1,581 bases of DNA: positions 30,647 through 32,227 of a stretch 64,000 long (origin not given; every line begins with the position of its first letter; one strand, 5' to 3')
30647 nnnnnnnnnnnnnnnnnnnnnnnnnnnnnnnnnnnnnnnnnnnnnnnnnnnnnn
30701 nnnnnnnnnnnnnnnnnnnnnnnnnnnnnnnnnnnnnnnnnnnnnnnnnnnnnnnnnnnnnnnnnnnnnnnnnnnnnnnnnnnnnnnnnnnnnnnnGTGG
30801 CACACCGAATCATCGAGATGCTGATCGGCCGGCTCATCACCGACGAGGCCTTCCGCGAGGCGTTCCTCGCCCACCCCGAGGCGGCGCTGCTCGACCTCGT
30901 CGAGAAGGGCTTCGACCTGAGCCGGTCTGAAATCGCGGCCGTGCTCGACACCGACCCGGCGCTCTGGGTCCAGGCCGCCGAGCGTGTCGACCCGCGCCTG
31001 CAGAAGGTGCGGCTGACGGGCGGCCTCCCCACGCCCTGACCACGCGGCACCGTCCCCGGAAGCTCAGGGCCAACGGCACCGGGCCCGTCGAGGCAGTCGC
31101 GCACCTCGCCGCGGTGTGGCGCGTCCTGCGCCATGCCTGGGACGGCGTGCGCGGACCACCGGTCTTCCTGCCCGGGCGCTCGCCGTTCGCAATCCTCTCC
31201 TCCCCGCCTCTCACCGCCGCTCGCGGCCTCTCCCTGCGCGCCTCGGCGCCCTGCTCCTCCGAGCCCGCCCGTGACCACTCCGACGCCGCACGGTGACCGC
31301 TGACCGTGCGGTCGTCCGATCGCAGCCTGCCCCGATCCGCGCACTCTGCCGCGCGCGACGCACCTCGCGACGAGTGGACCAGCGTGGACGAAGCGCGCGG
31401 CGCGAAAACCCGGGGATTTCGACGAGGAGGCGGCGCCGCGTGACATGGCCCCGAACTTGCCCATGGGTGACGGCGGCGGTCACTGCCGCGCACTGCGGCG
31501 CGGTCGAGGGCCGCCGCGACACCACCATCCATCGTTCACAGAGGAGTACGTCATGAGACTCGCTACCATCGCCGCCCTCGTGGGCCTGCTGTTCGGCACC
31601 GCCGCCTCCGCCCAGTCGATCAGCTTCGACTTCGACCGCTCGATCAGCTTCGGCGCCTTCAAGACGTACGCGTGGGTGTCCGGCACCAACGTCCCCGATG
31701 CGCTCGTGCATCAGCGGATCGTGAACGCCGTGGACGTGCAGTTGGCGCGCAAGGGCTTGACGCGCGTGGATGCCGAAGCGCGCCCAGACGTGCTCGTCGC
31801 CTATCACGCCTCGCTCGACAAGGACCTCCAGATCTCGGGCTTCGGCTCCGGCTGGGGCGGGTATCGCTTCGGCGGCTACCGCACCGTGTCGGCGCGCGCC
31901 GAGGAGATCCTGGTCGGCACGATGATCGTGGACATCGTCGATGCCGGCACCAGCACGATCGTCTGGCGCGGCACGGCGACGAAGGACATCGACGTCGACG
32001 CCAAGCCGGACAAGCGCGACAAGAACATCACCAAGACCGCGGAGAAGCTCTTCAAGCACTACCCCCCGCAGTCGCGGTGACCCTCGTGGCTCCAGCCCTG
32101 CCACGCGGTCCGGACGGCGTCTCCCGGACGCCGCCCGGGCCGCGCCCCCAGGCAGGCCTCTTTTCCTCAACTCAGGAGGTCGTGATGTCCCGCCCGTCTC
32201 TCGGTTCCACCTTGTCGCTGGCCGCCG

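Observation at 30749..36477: Cluster of sigma-54-type promoters with a shared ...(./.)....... core, driving small-protein and secreted-protein genes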

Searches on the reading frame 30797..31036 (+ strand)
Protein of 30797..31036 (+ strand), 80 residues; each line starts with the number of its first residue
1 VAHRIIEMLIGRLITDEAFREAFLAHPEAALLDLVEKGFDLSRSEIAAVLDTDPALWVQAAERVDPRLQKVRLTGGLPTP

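Call 6: search_protein_families(library=pfam, proteins=[window:30797-31036:+], max_evalue=0.01)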
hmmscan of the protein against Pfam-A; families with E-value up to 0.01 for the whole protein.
window:30797-31036:+ (80 aa): 1 family
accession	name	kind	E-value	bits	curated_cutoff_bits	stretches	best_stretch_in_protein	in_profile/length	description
PF14407.11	Frankia_peptide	-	3.4e-09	37.3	48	1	6-70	2-63/63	Ribosomally synthesized peptide prototyped by Frankia Franean1_4349.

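Call 7: search_protein_families(library=ncbifam, proteins=[window:30797-31036:+], max_evalue=0.01)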
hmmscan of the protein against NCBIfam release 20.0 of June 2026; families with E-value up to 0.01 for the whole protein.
window:30797-31036:+ (80 aa): 2 families
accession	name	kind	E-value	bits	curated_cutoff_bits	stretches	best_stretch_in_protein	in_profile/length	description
NF038399.1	NH_RiPP_Os17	domain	7.1e-17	61.3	40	1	6-69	3-63/63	Os1348 family NHLP clan protein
TIGR04509.1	mod_pep_NH_fam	subfamily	2.8e-06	27.3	34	1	5-46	6-47/87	NHLP-related RiPP peptide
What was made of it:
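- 30797..31039 (+): Small protein A, 80 aa, Os1348 family (NHLP clan). NCBIfam NF038399, 61 bits against a cutoff of 40 (call 7).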

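Call 15: find_homologous_proteins(query=window:30797-31036:+)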
Query window:30797-31036:+ (80 aa): 493 proteins with E <= 0.001 among 499 candidates; the best 120 are listed.
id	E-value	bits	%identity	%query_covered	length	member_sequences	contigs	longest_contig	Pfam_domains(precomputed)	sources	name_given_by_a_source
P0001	7.5e-44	165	100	100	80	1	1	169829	PF14407.12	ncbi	ncbi:MAG: Os1348 family NHLP clan protein [Vicinamibacterales bacterium]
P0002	7.0e-32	127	88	91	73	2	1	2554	PF14407.12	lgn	-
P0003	6.7e-27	111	74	93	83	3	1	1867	PF14407.12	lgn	-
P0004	7.0e-27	111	73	94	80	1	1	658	PF14407.12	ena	-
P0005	3.7e-26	109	71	94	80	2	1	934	PF14407.12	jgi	jgi:hypothetical protein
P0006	9.1e-26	107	73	93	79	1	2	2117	PF14407.12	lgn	-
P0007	7.8e-25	104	70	93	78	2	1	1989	PF14407.12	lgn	-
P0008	1.5e-24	103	71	94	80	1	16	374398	PF14407.12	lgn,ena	-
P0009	5.4e-24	102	68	94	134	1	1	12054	PF14407.12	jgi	jgi:hypothetical protein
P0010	6.7e-24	101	67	94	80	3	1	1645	PF14407.12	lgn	-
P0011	7.5e-24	101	71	94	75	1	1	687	PF14407.12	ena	-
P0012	1.5e-23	100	61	100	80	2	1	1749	PF14407.12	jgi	jgi:hypothetical protein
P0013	1.9e-23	100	70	91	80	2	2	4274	PF14407.12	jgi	jgi:hypothetical protein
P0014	2.5e-23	100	68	94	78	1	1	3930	PF14407.12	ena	-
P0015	2.9e-23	99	68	89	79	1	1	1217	PF14407.12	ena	-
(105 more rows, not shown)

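Call 17: find_related_loci(query=A1, collection=genome_contigs, flank=6000)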
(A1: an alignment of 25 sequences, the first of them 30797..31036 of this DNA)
Query A1 (80 aa) in genome_contigs; peptide patterns used: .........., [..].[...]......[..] (x = any residue, [..] = any of these).
197 stretches matched a pattern; 89 encode a relative of the query (tblastn E <= 1e-3); the best 80 are kept; 79 distinct loci.
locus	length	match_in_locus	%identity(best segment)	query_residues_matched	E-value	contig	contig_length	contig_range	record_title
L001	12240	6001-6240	86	1-80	7e-41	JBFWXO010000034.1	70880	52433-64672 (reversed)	MAG: Vicinamibacterales bacterium isolate CA_2019_TPBS_142 NODE_2769_length_70880_cov_6.011194_TPBS, whole genome shotgu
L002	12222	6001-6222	76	1-74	4e-33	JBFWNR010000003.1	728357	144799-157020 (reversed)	MAG: Vicinamibacterales bacterium isolate CA_2019_TPBF_117 NODE_65_length_728357_cov_11.736372_TPBF, whole genome shotgu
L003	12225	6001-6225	65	1-75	2e-29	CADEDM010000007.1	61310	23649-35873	MAG: uncultured Acidobacteria bacterium isolate Acidobacteria sp. RBC084 genome assembly, contig: MAG084_7, whole genome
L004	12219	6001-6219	63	1-73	3e-27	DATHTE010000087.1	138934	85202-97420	MAG TPA_asm: Vicinamibacterales bacterium isolate SMAG_U16069 k141_500156, whole genome shotgun sequence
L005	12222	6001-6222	66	1-74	3e-27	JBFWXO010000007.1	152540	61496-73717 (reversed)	MAG: Vicinamibacterales bacterium isolate CA_2019_TPBS_142 NODE_939_length_152540_cov_5.965521_TPBS, whole genome shotgu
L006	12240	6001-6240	55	1-78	1e-24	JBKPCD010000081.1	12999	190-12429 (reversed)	MAG: Acidobacteriota bacterium isolate GB_EKS_MAG_00061 GB_EKS_000000878293, whole genome shotgun sequence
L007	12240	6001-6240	54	1-80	2e-24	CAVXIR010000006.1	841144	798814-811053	MAG: Vicinamibacterales bacterium isolate MFD09212.bin.1.252 genome assembly, contig: contig_7173, whole genome shotgun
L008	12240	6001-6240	53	1-80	2e-24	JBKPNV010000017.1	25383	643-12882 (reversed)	MAG: Acidobacteriota bacterium isolate GS_HAYS_MAG_00031 GS_HAYS_000001486367, whole genome shotgun sequence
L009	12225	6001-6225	57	1-75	4e-24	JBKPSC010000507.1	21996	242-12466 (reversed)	MAG: Acidobacteriota bacterium isolate GS_EKS_MAG_00032 GS_EKS_000003610845, whole genome shotgun sequence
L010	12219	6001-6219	56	1-73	2e-23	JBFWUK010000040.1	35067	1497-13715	MAG: Vicinamibacterales bacterium isolate CA_2019_TPBF_69 NODE_6776_length_35067_cov_20.435604_TPBF, whole genome shotgu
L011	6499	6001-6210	56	1-70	2e-22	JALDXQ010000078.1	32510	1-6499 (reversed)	MAG: Acidobacteriota bacterium isolate MCT-CON-06 NODE_135_length_32510_cov_7.189586, whole genome shotgun sequence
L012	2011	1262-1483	53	1-74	2e-22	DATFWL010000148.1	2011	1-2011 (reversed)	MAG TPA_asm: Vicinamibacterales bacterium isolate SMAG_U9489 k141_14908345, whole genome shotgun sequence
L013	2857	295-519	55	1-75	5e-22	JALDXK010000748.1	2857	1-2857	MAG: Acidobacteriota bacterium isolate MCT-CON-01 NODE_11739_length_2857_cov_4.114918, whole genome shotgun sequence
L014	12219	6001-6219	52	1-73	6e-21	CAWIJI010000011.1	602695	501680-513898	MAG: uncultured Acidobacteriota bacterium isolate MFD04944.bin.2.38 genome assembly, contig: contig_49118, whole genome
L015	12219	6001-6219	52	1-73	1e-20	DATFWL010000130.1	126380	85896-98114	MAG TPA_asm: Vicinamibacterales bacterium isolate SMAG_U9489 k141_10857262, whole genome shotgun sequence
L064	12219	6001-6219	41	1-73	9e-13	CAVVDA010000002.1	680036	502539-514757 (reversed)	MAG: Thermoanaerobaculia bacterium isolate MFD02242.bin.2.315 genome assembly, contig: contig_18557, whole genome shotgu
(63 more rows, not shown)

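Call 61: search_solved_structures(query=A1, max_evalue=1, show_alignments=2)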
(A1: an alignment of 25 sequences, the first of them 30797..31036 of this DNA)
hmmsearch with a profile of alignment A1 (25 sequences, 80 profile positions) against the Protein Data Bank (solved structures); distinct sequences matched with E-value up to 1: 13.
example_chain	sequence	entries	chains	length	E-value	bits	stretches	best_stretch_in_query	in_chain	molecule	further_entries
6lk7_A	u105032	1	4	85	0.0011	21.7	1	5-68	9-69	Nitrile hydratase, alpha chain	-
1v29_A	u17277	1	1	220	0.073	15.9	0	12-40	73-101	nitrile hydratase a chain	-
3vdy_A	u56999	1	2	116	0.12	15.2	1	8-74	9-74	Single-stranded DNA-binding protein ssbB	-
3mwj_A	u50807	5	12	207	0.18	14.7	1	23-64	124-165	Heat resistant RNA dependent ATPase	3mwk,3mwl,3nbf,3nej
2gxq_A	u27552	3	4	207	0.24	14.3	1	23-64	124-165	heat resistant RNA dependent ATPase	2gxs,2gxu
8hku_L18E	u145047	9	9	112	0.24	14.2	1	46-71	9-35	50S ribosomal protein L18e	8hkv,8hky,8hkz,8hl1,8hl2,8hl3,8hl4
3cw8_X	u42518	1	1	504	0.44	13.4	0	16-52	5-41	4-chlorobenzoyl CoA ligase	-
4kbf_A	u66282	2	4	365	0.48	13.3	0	23-64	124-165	Heat resistant RNA dependent ATPase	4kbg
3lxy_A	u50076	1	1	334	0.49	13.3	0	9-41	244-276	4-hydroxythreonine-4-phosphate dehydrogenase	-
2qvz_X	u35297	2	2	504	0.68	12.8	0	16-52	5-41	4-Chlorobenzoate CoA Ligase/Synthetase | 4-Chlorobenzoate CoA Ligase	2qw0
1t5d_X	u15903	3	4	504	0.68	12.8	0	16-52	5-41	4-chlorobenzoyl CoA ligase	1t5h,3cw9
2qvx_X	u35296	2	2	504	0.68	12.8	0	16-52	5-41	4-Chlorobenzoate CoA Ligase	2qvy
3dlp_X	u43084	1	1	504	0.68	12.8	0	16-52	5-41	4-Chlorobenzoate CoA Ligase/Synthetase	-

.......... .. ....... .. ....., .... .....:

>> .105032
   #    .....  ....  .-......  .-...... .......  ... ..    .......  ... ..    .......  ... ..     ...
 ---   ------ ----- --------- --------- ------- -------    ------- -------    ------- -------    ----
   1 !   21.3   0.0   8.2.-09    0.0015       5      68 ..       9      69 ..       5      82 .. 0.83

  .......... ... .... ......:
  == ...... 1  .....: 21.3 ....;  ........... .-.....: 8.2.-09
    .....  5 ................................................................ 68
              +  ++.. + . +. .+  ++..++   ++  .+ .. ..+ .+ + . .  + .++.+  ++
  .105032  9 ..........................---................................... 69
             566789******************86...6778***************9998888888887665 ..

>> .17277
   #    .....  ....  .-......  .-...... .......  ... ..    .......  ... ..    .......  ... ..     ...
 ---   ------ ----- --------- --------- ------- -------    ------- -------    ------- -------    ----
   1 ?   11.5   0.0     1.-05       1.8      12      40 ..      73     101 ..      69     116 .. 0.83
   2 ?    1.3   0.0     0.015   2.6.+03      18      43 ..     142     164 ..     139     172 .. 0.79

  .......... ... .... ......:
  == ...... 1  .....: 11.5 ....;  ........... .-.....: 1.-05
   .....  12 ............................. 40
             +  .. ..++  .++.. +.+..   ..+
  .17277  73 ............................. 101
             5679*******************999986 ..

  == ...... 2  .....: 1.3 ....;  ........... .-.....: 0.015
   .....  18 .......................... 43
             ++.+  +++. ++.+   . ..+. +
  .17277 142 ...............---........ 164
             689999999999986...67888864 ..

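Call 73: search_protein_families(library=pfam, proteins=[L008:6240-7592:+, L008:7589-8713:+, L064:8962-10500:+, L010:7096-8721:+, L010:6260-7096:+], max_evalue=0.001)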
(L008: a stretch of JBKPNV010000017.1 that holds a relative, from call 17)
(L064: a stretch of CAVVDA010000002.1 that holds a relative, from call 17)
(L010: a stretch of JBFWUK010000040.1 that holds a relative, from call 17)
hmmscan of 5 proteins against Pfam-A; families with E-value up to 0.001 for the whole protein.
L008:6240-7592:+ (451 aa): 1 family
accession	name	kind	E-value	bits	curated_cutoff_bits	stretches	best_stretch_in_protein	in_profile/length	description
PF02321.23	OEP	-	7.2e-43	147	22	2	265-446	2-187/187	Outer membrane efflux protein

L008:7589-8713:+ (375 aa): 2 families
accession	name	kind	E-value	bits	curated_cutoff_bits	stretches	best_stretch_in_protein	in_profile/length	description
PF16576.10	HlyD_D23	-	3.2e-24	85.9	30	1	88-284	37-213/214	Barrel-sandwich domain of CusB or HlyD membrane-fusion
PF13437.12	HlyD_3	-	1.1e-13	52.3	22.2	1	181-282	1-106/106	HlyD family secretion protein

L064:8962-10500:+ (513 aa): 3 families
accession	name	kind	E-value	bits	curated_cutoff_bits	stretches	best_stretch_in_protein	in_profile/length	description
PF00873.25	ACR_tran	-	2.2e-158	529.3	28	1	5-499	2-499/1021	AcrB/AcrD/AcrF family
PF03176.21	MMPL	-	9.9e-08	31.7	20.5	1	256-492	62-305/333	MMPL family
PF02355.23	SecD_SecF_C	-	1.9e-05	24.6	20.5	1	338-483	37-180/189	Protein export membrane protein SecD/SecF, C-terminal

L010:7096-8721:+ (542 aa): 3 families
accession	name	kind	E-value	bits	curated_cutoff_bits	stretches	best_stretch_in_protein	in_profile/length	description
PF00884.28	Sulfatase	-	1e-34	120.7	25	1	10-395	1-300/301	Sulfatase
PF16347.10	SGSH_C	-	1.4e-12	48.5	29.3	1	354-497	11-148/154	N-sulphoglucosamine sulphohydrolase, C-terminal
PF01663.27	Phosphodiest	-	6.3e-09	36.3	23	1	307-340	189-222/342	Type I phosphodiesterase / nucleotide pyrophosphatase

L010:6260-7096:+ (279 aa): 2 families
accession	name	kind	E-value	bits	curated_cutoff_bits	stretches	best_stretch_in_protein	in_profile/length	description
PF01965.30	DJ-1_PfpI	-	1.4e-14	54.7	26.6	1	63-261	13-160/165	DJ-1/PfpI family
PF17124.11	ThiJ_like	-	0.00021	21.6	30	0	60-184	5-144/186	ThiJ/PfpI family-like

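Call 75: predict_structure(alignment_id=A1)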
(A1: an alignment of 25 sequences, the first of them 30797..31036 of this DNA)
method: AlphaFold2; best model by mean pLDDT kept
length: 80 residues; sequences in the alignment: 25
mean_pLDDT: 83.3   pTM: 0.71
mean pLDDT of the five models: 83.3, 81.8, 80.1, 72.6, 69.4
residues with pLDDT >= 90: 44; 70-90: 20; 50-70: 10; < 50: 6
segments of 3 or more residues with pLDDT < 50: 75-80
pLDDT, mean of each block of 10 residues (from residue 1): 80 91 95 93 91 91 75 50
secondary structure, 60 per line:
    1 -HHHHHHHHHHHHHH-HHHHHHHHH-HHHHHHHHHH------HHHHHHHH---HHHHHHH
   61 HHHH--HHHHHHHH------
elements in order: H2-15 H17-25 H27-36 H43-50 H54-64 H67-74
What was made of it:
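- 30797..31039 (+): All-helical AlphaFold2 model, pLDDT 83 (call 75).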

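Call 77: fold_search(model_id=the predicted structure, library=pdb)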
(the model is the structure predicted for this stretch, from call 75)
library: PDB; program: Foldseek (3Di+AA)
matches with E <= 10: 26; with E <= 0.001: 0
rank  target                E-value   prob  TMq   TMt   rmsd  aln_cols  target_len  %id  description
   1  6lk7_B                1.1e-01  0.95  0.48  0.49   3.9        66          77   26  crystal structure of Os1348 from Pseudomonas sp. Os17 (released 2020-11-11)
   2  6lk7_A                1.2e-01  0.95  0.48  0.48   3.9        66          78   26  crystal structure of Os1348 from Pseudomonas sp. Os17 (released 2020-11-11)
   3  3q84_A                4.2e+00  0.04  0.24  0.11  12.7        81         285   17  Crystal structure of human PACSIN 1 F-BAR domain (released 2012-02-22)
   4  4abm_D                4.2e+00  0.03  0.21  0.22  14.2        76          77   16  Crystal Structure of CHMP4B hairpin (released 2012-05-09)
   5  6npa_A                5.4e+00  0.05  0.26  0.14   8.9        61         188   15  X-ray crystal structure of TmpB, (R)-1-hydroxy-2-trimethylaminoethylphosphonate oxygenase, with (R)-1-hydroxy-2-trimet (released 2019-03-06)
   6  3m3w_A                5.4e+00  0.04  0.26  0.11  12.4        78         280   18  Crystal structure of mouse PACSIN3 BAR domain mutant (released 2011-03-16)
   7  5k34                  5.4e+00  0.04  0.22  0.18   7.2        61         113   20  Structure of the ankyrin domain of AnkB from Legionella Pneumophila (released 2017-01-25)
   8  7emf_2                5.7e+00  0.02  0.22  0.16  14.9        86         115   15  Human Mediator (deletion of MED1-IDR) in a Tail-extended conformation (released 2021-05-05)
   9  8exh_A                6.1e+00  0.04  0.27  0.30  12.4        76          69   12  Agrobacterium tumefaciens Tpilus (released 2023-03-22)
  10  3syv_C                6.1e+00  0.04  0.26  0.12  12.4        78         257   18  Crystal structure of mPACSIN 3 F-BAR domain mutant (released 2012-05-16)
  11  7ltr_D                6.8e+00  0.12  0.42  0.61   5.1        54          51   22  Structure of the heteromeric complex between the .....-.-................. (SonM) and a truncated construct of the RiP (released 2021-09-29)
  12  3syv_G                7.3e+00  0.03  0.26  0.12  12.5        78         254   19  Crystal structure of mPACSIN 3 F-BAR domain mutant (released 2012-05-16)
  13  5lqx_K                7.3e+00  0.02  0.23  0.24  15.8        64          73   11  Structure of F-ATPase from Pichia angusta, state3 (released 2016-11-16)
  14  1h0l_MODEL_1_A        8.2e+00  0.05  0.28  0.22   6.4        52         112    8  HUMAN PRION PROTEIN 121-230 M166C/E221C (released 2003-01-30)
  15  6bs3_A                8.2e+00  0.05  0.31  0.12   6.2        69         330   16  Crystal structure of ADP-bound bacterial Get3-like A and B in Mycobacterium tuberculosis (released 2019-05-15)
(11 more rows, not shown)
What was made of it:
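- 30797..31039 (+): Best fold match 6LK7 (call 77).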

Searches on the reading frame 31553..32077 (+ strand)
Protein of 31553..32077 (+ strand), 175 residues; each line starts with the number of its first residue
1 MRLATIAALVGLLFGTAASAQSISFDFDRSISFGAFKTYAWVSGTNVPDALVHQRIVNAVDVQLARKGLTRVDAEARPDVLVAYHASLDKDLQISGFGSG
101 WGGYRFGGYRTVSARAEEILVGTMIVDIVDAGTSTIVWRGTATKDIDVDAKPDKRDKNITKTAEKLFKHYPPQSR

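Call 6: search_protein_families(library=pfam, proteins=[window:31553-32077:+], max_evalue=0.01)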
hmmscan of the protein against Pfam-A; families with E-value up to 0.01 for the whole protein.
window:31553-32077:+ (175 aa): 1 family
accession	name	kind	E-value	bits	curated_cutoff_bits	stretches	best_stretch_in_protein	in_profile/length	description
PF13590.11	DUF4136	-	1.8e-32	113.3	32.8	1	26-172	4-152/152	Domain of unknown function (DUF4136)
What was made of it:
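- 31553..32080 (+): DUF4136 protein with a signal peptide. Pfam, 1.8e-32 (call 6).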

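Call 7: search_protein_families(library=ncbifam, proteins=[window:31553-32077:+], max_evalue=0.01)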
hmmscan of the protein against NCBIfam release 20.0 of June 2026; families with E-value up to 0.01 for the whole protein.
window:31553-32077:+ (175 aa): 0 families
